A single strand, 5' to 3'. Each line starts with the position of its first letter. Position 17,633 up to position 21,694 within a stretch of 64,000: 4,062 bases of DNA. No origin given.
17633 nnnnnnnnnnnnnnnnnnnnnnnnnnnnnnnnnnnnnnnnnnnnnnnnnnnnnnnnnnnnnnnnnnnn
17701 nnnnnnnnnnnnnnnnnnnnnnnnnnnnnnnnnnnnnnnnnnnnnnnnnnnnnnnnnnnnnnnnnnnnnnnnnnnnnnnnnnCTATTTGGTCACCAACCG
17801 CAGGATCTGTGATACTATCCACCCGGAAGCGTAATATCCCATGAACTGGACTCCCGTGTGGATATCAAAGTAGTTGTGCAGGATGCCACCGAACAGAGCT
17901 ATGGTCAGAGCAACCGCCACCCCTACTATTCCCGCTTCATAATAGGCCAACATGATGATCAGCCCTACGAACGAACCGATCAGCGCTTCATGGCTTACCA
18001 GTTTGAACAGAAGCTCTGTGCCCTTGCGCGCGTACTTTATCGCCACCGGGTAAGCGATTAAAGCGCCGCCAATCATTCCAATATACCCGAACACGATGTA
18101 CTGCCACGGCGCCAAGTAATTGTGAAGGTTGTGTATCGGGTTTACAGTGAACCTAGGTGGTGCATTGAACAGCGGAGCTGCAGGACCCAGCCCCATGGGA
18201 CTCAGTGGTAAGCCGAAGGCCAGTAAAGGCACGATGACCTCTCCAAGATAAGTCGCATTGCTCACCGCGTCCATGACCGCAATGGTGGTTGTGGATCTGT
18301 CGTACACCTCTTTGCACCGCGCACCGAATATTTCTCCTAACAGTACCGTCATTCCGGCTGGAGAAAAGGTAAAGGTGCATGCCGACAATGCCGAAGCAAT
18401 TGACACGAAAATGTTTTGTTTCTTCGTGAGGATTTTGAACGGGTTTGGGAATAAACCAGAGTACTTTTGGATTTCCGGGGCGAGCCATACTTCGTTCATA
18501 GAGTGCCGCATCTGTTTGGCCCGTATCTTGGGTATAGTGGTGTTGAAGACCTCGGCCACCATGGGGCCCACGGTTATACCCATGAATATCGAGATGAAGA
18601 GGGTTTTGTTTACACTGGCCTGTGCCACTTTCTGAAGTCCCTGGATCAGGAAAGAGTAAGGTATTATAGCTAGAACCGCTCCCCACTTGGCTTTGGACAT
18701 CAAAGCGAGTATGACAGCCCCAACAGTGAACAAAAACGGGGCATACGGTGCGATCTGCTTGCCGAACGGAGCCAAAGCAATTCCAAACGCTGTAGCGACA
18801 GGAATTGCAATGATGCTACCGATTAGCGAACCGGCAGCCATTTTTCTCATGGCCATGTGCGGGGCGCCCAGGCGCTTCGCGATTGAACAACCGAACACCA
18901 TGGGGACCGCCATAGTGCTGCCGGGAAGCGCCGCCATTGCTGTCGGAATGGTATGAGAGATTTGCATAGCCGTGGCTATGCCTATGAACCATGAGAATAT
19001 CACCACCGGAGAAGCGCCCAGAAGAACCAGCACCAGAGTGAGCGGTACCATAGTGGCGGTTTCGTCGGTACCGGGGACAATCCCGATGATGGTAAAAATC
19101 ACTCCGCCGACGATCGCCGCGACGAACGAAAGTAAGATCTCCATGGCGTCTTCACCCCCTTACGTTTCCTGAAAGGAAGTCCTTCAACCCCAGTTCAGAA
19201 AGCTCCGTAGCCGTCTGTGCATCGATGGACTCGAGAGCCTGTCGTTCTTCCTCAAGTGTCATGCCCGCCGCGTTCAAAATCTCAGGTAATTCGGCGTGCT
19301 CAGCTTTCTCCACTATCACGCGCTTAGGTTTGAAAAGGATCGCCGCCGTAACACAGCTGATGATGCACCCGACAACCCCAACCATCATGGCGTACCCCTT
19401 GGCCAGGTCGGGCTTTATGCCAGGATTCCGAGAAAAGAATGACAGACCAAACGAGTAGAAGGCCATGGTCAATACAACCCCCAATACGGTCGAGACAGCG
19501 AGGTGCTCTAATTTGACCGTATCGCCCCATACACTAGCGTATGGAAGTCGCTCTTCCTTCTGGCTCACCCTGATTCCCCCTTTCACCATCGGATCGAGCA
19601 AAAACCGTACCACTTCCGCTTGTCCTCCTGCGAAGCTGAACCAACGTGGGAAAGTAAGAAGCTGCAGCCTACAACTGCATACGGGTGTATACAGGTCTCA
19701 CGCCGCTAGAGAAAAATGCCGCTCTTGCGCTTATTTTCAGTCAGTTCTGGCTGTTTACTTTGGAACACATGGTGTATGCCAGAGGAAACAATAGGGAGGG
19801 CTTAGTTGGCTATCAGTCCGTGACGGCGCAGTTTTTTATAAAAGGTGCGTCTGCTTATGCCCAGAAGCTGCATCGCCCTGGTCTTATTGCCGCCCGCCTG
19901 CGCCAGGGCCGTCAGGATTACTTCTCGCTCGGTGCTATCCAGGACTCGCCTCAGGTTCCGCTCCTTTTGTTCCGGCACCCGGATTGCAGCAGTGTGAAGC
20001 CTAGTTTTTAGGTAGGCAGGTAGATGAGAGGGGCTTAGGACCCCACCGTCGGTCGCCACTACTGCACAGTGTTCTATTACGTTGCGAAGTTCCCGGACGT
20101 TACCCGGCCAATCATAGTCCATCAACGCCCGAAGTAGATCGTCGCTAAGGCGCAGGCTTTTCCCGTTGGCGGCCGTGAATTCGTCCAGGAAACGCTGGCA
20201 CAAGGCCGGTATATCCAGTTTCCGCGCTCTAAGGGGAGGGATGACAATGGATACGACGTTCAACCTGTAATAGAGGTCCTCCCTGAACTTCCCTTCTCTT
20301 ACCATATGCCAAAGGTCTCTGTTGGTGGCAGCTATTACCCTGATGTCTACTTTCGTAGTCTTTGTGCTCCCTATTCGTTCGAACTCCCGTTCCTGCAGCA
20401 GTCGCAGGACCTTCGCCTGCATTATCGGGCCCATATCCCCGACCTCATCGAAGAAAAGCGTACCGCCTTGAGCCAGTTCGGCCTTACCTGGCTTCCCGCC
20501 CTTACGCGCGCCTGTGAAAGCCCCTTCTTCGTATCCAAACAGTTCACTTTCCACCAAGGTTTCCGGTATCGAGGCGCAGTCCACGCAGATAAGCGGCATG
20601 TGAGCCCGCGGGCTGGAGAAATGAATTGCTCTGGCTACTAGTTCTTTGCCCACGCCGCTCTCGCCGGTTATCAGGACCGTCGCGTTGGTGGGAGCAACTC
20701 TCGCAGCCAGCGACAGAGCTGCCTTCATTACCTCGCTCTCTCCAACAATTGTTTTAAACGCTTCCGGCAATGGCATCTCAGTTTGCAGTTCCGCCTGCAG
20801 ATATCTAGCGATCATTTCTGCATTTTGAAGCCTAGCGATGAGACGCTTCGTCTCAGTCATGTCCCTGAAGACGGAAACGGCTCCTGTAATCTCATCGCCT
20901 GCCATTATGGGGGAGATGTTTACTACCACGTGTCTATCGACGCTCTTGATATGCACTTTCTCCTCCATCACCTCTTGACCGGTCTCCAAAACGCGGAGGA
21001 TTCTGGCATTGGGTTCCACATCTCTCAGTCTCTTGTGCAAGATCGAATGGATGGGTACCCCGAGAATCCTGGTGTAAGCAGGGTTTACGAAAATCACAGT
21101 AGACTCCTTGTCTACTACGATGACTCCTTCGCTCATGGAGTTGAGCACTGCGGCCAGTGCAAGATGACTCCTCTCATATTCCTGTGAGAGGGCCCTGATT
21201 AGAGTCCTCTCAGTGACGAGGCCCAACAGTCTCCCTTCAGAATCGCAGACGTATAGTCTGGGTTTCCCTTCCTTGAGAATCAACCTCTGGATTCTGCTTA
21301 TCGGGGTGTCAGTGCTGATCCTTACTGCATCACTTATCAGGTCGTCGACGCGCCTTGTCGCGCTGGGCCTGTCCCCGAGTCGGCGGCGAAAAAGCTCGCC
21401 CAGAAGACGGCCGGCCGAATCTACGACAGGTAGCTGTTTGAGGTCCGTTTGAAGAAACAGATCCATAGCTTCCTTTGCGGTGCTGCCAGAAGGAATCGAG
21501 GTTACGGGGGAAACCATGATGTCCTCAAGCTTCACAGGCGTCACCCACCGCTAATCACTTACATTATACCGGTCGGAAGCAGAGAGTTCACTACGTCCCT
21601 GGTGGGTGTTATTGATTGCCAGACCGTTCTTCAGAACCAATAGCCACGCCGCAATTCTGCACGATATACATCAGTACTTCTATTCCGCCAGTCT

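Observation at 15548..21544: Sigma54-controlled operon pairing a TctAB-like transporter with degradative HMG-CoA reductase and HMG-CoA lyase (mevalonate/HMG catabolism-like)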

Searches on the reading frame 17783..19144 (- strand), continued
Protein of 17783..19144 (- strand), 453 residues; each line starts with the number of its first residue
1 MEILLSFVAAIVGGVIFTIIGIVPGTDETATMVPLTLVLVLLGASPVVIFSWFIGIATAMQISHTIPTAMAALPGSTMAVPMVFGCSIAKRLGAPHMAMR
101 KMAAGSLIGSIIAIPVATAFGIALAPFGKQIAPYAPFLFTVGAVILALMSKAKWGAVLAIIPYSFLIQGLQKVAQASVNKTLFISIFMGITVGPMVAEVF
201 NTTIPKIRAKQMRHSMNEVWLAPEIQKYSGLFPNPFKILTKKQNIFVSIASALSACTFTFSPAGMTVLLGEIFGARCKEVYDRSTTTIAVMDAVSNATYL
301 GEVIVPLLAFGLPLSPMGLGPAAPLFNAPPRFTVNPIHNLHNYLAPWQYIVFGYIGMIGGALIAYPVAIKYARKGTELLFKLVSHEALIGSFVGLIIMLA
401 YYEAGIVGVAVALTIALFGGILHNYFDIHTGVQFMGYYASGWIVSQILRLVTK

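Call 62: search_protein_families(library=ncbifam, proteins=[L031:1083-2144:-, L031:2168-3244:-, L031:3263-4246:-, L031:4236-5294:-, L031:5369-6307:+, L024:39-1097:-, L024:1128-2120:-, L024:4265-5338:-, L024:5360-6343:-, L024:6552-7475:+], max_evalue=0.00001)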
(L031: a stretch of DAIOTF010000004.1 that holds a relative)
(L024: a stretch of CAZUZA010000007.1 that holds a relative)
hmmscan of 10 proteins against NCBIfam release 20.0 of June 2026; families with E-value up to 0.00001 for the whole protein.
L031:1083-2144:- (353 aa): 4 families
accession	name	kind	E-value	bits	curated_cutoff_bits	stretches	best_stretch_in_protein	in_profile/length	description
TIGR02151.1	IPP_isom_2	equivalog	7.4e-112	373.6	281.3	1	7-330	1-337/338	type 2 isopentenyl-diphosphate Delta-isomerase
NF008398.0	PRK11197.1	subfamily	6.9e-08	31.6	376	1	247-325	294-373/381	L-lactate dehydrogenase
TIGR03966.1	actino_HemFlav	equivalog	3.5e-07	29.3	470.85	1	243-330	294-380/385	pre-mycofactocin synthase MftD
NF033901.1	L_lactate_LldD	exception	9.5e-07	28.2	550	1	247-324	294-372/377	FMN-dependent L-lactate dehydrogenase LldD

L031:2168-3244:- (358 aa): 5 families
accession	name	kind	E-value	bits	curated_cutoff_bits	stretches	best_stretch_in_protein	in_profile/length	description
TIGR01220.1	Pmev_kin_Gr_pos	equivalog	2.5e-116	388.7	165.7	1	4-357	1-356/358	phosphomevalonate kinase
TIGR00549.1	mevalon_kin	equivalog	4e-26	92.1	163.05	1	9-326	2-273/276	mevalonate kinase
NF040957.1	Arch_PMK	equivalog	5.1e-20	72.2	500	1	6-350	2-304/316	phosphomevalonate kinase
NF003036.0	PRK03926.1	equivalog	1.3e-18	67.1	403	2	4-157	2-127/302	mevalonate kinase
TIGR01219.1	Pmev_kin_ERG8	equivalog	1.4e-10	40.7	376.95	0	99-143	137-180/456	phosphomevalonate kinase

L031:3263-4246:- (327 aa): 5 families
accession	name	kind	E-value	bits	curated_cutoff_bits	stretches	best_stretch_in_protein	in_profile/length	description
TIGR01240.1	mevDPdecarb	equivalog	1.7e-106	355.7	171.35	1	9-309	3-305/305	diphosphomevalonate decarboxylase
NF040704.1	IPP_alt_MvaD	equivalog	7.1e-51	173.2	475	1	16-302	11-295/323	phosphomevalonate decarboxylase MvaD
NF040847.1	mev_decarb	equivalog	3.3e-20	72.6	560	1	3-303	32-331/350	bisphosphomevalonate decarboxylase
NF040848.1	mev_kinase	equivalog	3.4e-06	26.3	440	1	7-306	7-303/323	mevalonate-3-kinase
TIGR00549.1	mevalon_kin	equivalog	6.8e-06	25.8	163.05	0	31-139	42-128/276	mevalonate kinase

L031:4236-5294:- (352 aa): 14 families
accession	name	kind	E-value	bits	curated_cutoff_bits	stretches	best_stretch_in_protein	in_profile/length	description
TIGR00549.1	mevalon_kin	equivalog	1e-78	264.6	163.05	1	46-318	1-276/276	mevalonate kinase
NF003036.0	PRK03926.1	equivalog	4.2e-44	150.8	403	1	46-338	6-285/302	mevalonate kinase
NF003006.0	PRK03817.1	equivalog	7.5e-19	67.9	443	1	254-332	247-325/352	galactokinase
NF001816.0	PRK00555.1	equivalog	6.1e-18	64.9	509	1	254-335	258-339/363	galactokinase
TIGR00131.1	gal_kin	equivalog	2.5e-14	53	226.65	1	258-331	287-361/388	galactokinase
TIGR01220.1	Pmev_kin_Gr_pos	equivalog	3.2e-14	52.8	165.7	1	45-185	4-166/358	phosphomevalonate kinase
NF003705.0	PRK05322.1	equivalog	1.1e-13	50.7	385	1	253-324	281-354/388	galactokinase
NF002288.1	PRK01212.1-4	equivalog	3.5e-13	49.2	194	1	105-333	58-279/303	homoserine kinase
TIGR00191.1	thrB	equivalog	2.9e-12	46.1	168.25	1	76-174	29-131/304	homoserine kinase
NF049969.1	GlMnHpPKinHddA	equivalog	3.3e-12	46.5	600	1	260-330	243-315/338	D-glycero-D-manno-heptose 7-phosphate kinase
NF003472.0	PRK05101.1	equivalog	2.7e-11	43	499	1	253-329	275-353/382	galactokinase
NF002870.0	PRK03188.1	equivalog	1.8e-08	33.4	286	0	253-339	208-290/310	4-(cytidine 5'-diphospho)-2-C-methyl-D-erythritol kinase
NF009948.0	PRK13412.1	equivalog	4.7e-08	31.2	721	0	244-333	859-949/974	bifunctional fucokinase/fucose-1-phosphate guanylyltransferase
TIGR01920.1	Shik_kin_archae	equivalog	2.5e-07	30.3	126.85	1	106-174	53-121/266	shikimate kinase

L031:5369-6307:+ (312 aa): 9 families
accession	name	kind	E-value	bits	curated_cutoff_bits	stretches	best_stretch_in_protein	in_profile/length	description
TIGR00554.2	panK_bact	equivalog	2.1e-123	411.6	235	1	10-311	3-310/310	type I pantothenate kinase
NF006746.0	PRK09270.1-5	subfamily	3.6e-19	68.5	250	1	85-239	18-169/210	nucleoside/nucleotide kinase family protein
NF006745.0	PRK09270.1-4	equivalog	1.1e-15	57.2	228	1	87-238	41-196/246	nucleoside/nucleotide kinase family protein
NF006743.0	PRK09270.1-2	equivalog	1.7e-14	53.4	227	1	83-238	23-175/217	nucleoside/nucleotide kinase family protein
NF006744.0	PRK09270.1-3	equivalog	2e-13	50.3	281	1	88-239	23-172/213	nucleoside/nucleotide kinase family protein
NF004018.0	PRK05480.1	equivalog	1.1e-12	47.9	180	1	87-229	5-137/210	uridine kinase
NF006742.0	PRK09270.1-1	equivalog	2.2e-12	46.8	402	1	90-236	45-186/237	nucleoside/nucleotide kinase family protein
TIGR00235.1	udk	equivalog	2.3e-11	43.7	220.3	1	88-229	6-137/207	uridine kinase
NF005655.0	PRK07429.1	subfamily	3.8e-09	36.1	236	1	86-238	6-145/326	phosphoribulokinase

L024:39-1097:- (352 aa): 5 families
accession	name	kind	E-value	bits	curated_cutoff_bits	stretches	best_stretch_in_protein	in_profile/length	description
TIGR02151.1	IPP_isom_2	equivalog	6.1e-115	383.8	281.3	1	6-329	1-337/338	type 2 isopentenyl-diphosphate Delta-isomerase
NF005741.0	PRK07565.1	subfamily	4.1e-07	29.4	303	1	134-302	122-290/335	dihydroorotate dehydrogenase-like protein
NF008398.0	PRK11197.1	subfamily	1.4e-06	27.4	376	1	246-323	294-372/381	L-lactate dehydrogenase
TIGR03966.1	actino_HemFlav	equivalog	2.6e-06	26.4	470.85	0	236-329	284-380/385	pre-mycofactocin synthase MftD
NF003966.0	PRK05458.1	equivalog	4.9e-06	26.1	344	0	252-285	202-235/327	GMP reductase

L024:1128-2120:- (330 aa): 13 families
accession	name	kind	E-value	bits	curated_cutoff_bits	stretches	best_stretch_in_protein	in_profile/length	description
TIGR00549.1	mevalon_kin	equivalog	1.3e-80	270.8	163.05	1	20-292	1-276/276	mevalonate kinase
NF003036.0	PRK03926.1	equivalog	2.8e-44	151.4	403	1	19-312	5-285/302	mevalonate kinase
NF003006.0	PRK03817.1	equivalog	9.4e-18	64.3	443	1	229-307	248-326/352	galactokinase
NF002288.1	PRK01212.1-4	equivalog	2e-14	53.3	194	1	66-308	47-280/303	homoserine kinase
NF003705.0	PRK05322.1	equivalog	2e-14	53.2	385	1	226-297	280-353/388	galactokinase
NF001816.0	PRK00555.1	equivalog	7.4e-14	51.5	509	1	237-315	267-345/363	galactokinase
TIGR00131.1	gal_kin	equivalog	4.5e-13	48.9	226.65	1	231-298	286-354/388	galactokinase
TIGR01220.1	Pmev_kin_Gr_pos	equivalog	1.4e-12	47.4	165.7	1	19-159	4-166/358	phosphomevalonate kinase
TIGR00191.1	thrB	equivalog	5e-12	45.3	168.25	1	61-148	40-131/304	homoserine kinase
TIGR01920.1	Shik_kin_archae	equivalog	6.7e-10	38.8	126.85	1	63-146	39-119/266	shikimate kinase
NF049969.1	GlMnHpPKinHddA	equivalog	6.9e-10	38.9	600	0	220-308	229-318/338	D-glycero-D-manno-heptose 7-phosphate kinase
NF003472.0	PRK05101.1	equivalog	3.1e-09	36.3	499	1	227-297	275-348/382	galactokinase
NF002870.0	PRK03188.1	equivalog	6.6e-08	31.6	286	1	70-314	66-291/310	4-(cytidine 5'-diphospho)-2-C-methyl-D-erythritol kinase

L024:4265-5338:- (357 aa): 7 families
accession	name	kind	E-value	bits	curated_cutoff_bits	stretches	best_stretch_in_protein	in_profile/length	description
TIGR01220.1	Pmev_kin_Gr_pos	equivalog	2.4e-118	395.3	165.7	1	5-355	2-354/358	phosphomevalonate kinase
TIGR00549.1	mevalon_kin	equivalog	1.1e-27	97.3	163.05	1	8-326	1-273/276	mevalonate kinase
NF003036.0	PRK03926.1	equivalog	3.8e-22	78.7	403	1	4-180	2-150/302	mevalonate kinase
NF040957.1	Arch_PMK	equivalog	5.3e-20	72.2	500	1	7-353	3-307/316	phosphomevalonate kinase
TIGR01219.1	Pmev_kin_ERG8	equivalog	1.5e-12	47.2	376.95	0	271-353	356-441/456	phosphomevalonate kinase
TIGR01920.1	Shik_kin_archae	equivalog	2.5e-07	30.4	126.85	1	57-175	26-141/266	shikimate kinase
NF003006.0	PRK03817.1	equivalog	1e-06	28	443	1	4-173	2-156/352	galactokinase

L024:5360-6343:- (327 aa): 7 families
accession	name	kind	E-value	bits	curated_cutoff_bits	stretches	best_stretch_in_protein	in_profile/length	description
TIGR01240.1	mevDPdecarb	equivalog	2.8e-110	368.1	171.35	1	9-308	3-304/305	diphosphomevalonate decarboxylase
NF040704.1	IPP_alt_MvaD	equivalog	5.7e-51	173.5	475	1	16-301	11-294/323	phosphomevalonate decarboxylase MvaD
NF040847.1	mev_decarb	equivalog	4.7e-18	65.5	560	1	10-302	39-330/350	bisphosphomevalonate decarboxylase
NF040848.1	mev_kinase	equivalog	7.4e-08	31.7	440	1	9-306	8-303/323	mevalonate-3-kinase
TIGR00549.1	mevalon_kin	equivalog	7.3e-07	28.9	163.05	1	69-139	56-128/276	mevalonate kinase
NF002288.1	PRK01212.1-4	equivalog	4.7e-06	25.8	194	1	68-145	53-130/303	homoserine kinase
TIGR01920.1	Shik_kin_archae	equivalog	7e-06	25.6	126.85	0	64-152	42-130/266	shikimate kinase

L024:6552-7475:+ (307 aa): 9 families
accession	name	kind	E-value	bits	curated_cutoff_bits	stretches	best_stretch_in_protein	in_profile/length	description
TIGR00554.2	panK_bact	equivalog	1e-125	419.2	235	1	5-306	3-310/310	type I pantothenate kinase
NF006746.0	PRK09270.1-5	subfamily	1.6e-20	73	250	1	81-234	19-169/210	nucleoside/nucleotide kinase family protein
NF006745.0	PRK09270.1-4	equivalog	2.7e-16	59.2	228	1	83-233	42-196/246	nucleoside/nucleotide kinase family protein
NF006743.0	PRK09270.1-2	equivalog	3.1e-16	59.1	227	1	76-234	21-176/217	nucleoside/nucleotide kinase family protein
NF006744.0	PRK09270.1-3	equivalog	1.6e-15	57.1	281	1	84-234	24-172/213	nucleoside/nucleotide kinase family protein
NF004018.0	PRK05480.1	equivalog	5.7e-14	52.1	180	1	82-223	5-136/210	uridine kinase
TIGR00235.1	udk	equivalog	1.3e-13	51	220.3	1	82-224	5-137/207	uridine kinase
NF006742.0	PRK09270.1-1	equivalog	8.1e-12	44.9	402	1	77-249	38-203/237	nucleoside/nucleotide kinase family protein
NF005655.0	PRK07429.1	subfamily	2.8e-10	39.9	236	1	82-233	7-145/326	phosphoribulokinase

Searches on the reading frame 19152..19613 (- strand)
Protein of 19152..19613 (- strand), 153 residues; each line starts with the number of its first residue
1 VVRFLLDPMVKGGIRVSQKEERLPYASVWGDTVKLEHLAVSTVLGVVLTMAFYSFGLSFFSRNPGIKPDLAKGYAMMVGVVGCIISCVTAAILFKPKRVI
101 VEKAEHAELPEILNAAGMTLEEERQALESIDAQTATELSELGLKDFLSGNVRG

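Call 3: search_protein_families(library=pfam, proteins=[window:19152-19613:-], max_evalue=0.01)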
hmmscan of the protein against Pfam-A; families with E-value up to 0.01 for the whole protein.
window:19152-19613:- (153 aa): 0 families

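Call 4: search_protein_families(library=ncbifam, proteins=[window:19152-19613:-], max_evalue=0.01)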
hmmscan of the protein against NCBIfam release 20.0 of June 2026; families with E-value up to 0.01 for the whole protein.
window:19152-19613:- (153 aa): 1 family
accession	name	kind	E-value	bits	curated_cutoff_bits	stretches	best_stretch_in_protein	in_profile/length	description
NF011430.0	PRK14861.1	subfamily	0.0058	16.1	62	0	76-134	3-51/61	twin arginine translocase protein A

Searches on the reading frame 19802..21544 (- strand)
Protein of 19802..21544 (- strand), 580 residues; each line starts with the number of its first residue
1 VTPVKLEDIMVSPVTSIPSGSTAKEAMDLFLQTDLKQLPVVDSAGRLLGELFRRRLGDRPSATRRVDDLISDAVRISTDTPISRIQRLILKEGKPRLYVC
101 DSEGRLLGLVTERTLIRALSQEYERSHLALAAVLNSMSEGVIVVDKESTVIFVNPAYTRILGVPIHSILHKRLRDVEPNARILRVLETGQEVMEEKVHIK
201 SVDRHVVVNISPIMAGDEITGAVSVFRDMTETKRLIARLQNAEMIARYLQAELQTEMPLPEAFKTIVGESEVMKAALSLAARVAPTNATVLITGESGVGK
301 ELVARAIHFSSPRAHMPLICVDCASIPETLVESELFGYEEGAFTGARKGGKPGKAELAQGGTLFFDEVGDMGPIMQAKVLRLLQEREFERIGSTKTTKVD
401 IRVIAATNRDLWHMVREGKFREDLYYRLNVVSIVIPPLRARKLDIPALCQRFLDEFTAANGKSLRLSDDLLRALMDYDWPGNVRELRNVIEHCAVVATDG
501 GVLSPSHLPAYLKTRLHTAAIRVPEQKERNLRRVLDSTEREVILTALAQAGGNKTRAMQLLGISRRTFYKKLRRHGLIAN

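Call 3: search_protein_families(library=pfam, proteins=[window:19802-21544:-], max_evalue=0.01)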
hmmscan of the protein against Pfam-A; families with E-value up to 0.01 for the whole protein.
window:19802-21544:- (580 aa): 18 families
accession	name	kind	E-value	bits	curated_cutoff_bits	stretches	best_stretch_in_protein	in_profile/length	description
PF00158.32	Sigma54_activat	-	4.8e-69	231.8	20.2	1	266-433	1-167/168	Sigma-54 interaction domain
PF25601.1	AAA_lid_14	-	3.3e-24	85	27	1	439-516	1-78/87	AAA+ ATPase lid domain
PF00571.33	CBS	-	7.3e-19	68.3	24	2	7-49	2-44/57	CBS domain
PF14532.12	Sigma54_activ_2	-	2.2e-18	67.2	25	1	268-438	2-138/138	Sigma-54 interaction domain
PF02954.25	HTH_8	-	1.2e-12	47.7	22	1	536-574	3-41/42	Bacterial regulatory protein, Fis family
PF00989.32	PAS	-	4.7e-12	46.3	22.6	1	130-229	3-113/113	PAS fold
PF13426.13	PAS_9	-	1.1e-10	42.1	27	1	139-231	2-103/103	PAS domain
PF08448.16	PAS_4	-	1.3e-10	41.9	23.1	1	134-234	1-110/110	PAS fold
PF13188.13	PAS_8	-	1.2e-08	35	21.8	1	130-181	3-55/65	PAS domain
PF12860.13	PAS_7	-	6.1e-05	23.6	27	1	134-167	1-34/115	PAS fold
PF07728.20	AAA_5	-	0.00016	22.2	22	1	290-409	2-123/139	AAA domain (dynein-related subfamily)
PF13596.12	PAS_10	-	0.0003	21.8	22.1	1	131-230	2-106/106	PAS domain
PF01078.27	Mg_chelatase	-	0.00031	20.7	20.3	0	342-376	89-123/207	Magnesium chelatase, subunit ChlI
PF13384.12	HTH_23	-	0.0007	19.8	24.6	1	539-574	6-40/50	Homeodomain-like domain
PF20432.4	Xre-like-HTH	-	0.0041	17.8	25.8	1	541-575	13-47/63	Antitoxin Xre-like helix-turn-helix domain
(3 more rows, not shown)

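Call 4: search_protein_families(library=ncbifam, proteins=[window:19802-21544:-], max_evalue=0.01)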
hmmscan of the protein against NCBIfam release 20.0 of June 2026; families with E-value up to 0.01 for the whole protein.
window:19802-21544:- (580 aa): 67 families (the best 25 are shown)
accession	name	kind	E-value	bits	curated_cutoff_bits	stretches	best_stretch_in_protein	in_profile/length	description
NF041552.1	TF_PrdR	equivalog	5.8e-150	500.4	795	1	5-574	7-575/577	sigma-54 dependent transcriptional regulator PrdR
TIGR01817.1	nifA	equivalog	5e-108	362.2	528.85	1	255-502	187-433/534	nif-specific transcriptional activator NifA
NF008469.0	PRK11361.1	equivalog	9.3e-107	357.6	714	1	251-577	130-456/461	acetoacetate metabolism transcriptional regulator AtoC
TIGR02915.1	PEP_resp_reg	equivalog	9.6e-98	327.9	502.6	1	239-577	119-444/445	PEP-CTERM-box response regulator transcription factor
NF003451.0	PRK05022.1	equivalog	4.8e-95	319.2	476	1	227-577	156-510/512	nitric oxide reductase transcriptional regulator NorR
NF007689.0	PRK10365.1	equivalog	3.7e-94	316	760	1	236-574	114-441/441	sigma-54-dependent response regulator transcription factor ZraR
NF050807.1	TransRegFlbDCaul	equivalog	2.1e-93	313.6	750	1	230-574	91-437/454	sigma-54-dependent transcriptional regulator FlbD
TIGR01818.1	ntrC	equivalog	1.7e-90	304.1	558.6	1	250-573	120-461/463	nitrogen regulation protein NR(I)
TIGR02329.1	propionate_PrpR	equivalog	3.2e-89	300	499.2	1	260-573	208-525/526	propionate catabolism operon regulatory protein PrpR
NF008085.0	PRK10820.1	equivalog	3.3e-87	293.3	576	1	123-577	75-512/520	transcriptional regulator TyrR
NF038308.1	RNA_repair_RtcR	equivalog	1.4e-85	288.1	650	1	239-569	157-505/530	RNA repair transcriptional activator RtcR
NF041906.1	V4R_TF_MobR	exception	3.9e-83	279.8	999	1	261-573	229-542/544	phenol degradation transcriptional regulator MobR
NF011953.0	PRK15424.1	equivalog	5.1e-83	279.5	703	1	260-574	215-533/538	propionate catabolism operon regulatory protein PrpR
NF041946.1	LuxO_transreg_Vib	equivalog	1.7e-81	274.4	800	1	260-574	129-459/463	quorum-sensing sigma-54 dependent transcriptional regulator LuxO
NF008485.2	PRK11388.1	equivalog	2.1e-80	270.8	551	1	115-578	197-638/643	dihydroxyacetone kinase operon transcriptional regulator DhaR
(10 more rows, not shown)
